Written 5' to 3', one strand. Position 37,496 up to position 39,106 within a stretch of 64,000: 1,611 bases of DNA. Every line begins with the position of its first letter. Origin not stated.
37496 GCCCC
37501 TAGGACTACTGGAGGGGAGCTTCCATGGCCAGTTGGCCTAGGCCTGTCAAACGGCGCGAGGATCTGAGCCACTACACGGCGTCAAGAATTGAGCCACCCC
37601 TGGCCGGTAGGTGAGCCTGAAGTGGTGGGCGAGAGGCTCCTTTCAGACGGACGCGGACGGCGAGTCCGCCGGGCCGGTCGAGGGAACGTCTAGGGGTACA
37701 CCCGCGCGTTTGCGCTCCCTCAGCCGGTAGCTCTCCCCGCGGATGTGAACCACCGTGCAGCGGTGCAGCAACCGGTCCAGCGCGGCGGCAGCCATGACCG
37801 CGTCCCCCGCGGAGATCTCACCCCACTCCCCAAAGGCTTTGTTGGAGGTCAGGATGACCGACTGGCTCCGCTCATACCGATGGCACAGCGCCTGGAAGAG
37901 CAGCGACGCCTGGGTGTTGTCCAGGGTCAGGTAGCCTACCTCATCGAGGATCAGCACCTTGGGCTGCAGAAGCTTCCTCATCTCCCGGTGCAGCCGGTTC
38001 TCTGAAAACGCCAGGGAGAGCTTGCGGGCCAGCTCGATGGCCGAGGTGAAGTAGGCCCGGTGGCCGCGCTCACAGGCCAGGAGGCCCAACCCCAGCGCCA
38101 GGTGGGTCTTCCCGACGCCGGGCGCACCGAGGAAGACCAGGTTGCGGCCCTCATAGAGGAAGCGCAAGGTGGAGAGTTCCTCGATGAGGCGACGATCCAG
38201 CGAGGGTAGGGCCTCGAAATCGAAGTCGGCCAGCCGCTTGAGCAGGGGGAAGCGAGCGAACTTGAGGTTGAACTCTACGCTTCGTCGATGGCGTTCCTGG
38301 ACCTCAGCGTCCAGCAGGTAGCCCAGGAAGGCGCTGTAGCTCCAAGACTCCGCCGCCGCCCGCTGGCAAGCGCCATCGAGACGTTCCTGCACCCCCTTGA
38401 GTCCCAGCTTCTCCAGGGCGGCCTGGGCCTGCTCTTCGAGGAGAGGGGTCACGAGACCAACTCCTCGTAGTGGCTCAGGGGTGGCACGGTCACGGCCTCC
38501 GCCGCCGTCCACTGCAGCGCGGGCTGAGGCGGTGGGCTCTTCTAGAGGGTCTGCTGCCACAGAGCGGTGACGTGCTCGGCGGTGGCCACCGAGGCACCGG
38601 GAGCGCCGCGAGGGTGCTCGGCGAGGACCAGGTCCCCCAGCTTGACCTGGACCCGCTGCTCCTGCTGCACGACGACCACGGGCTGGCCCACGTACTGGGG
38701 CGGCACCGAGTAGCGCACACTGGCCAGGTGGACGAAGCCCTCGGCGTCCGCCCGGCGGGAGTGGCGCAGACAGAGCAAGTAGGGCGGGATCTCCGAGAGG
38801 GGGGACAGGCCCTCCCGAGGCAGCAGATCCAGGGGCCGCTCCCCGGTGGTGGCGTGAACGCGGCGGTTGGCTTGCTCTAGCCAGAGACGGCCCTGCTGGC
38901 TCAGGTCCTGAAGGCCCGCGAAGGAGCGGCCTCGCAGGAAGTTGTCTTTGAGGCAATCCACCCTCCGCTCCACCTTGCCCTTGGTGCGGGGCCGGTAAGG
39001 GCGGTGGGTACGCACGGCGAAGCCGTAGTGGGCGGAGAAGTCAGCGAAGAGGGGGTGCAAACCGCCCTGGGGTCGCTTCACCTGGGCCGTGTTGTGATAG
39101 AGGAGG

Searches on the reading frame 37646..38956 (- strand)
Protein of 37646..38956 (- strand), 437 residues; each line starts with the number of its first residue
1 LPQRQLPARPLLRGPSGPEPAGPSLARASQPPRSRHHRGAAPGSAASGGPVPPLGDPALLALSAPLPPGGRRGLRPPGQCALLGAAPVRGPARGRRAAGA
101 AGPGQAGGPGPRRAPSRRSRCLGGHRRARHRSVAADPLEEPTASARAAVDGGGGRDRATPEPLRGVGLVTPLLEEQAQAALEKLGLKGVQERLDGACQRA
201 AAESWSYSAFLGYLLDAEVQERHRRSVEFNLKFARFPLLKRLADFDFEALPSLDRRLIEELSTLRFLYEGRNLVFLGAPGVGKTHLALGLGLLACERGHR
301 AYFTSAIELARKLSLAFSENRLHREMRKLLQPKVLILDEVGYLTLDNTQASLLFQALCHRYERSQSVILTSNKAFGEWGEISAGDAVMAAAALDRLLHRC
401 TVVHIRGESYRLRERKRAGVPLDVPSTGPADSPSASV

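Call 68: search_protein_families(library=pfam, max_evalue=0.001, proteins=[window:37646-38956:-])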
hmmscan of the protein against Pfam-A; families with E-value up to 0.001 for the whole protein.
window:37646-38956:- (437 aa): 2 families
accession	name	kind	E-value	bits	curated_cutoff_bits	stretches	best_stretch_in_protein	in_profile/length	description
PF01695.23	IstB_IS21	-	3e-77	259.8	24.1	1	180-417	2-237/238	IstB-like ATP binding protein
PF00308.24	Bac_DnaA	-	2.7e-06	28.1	23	1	273-374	37-140/162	Bacterial DnaA ATPAse domain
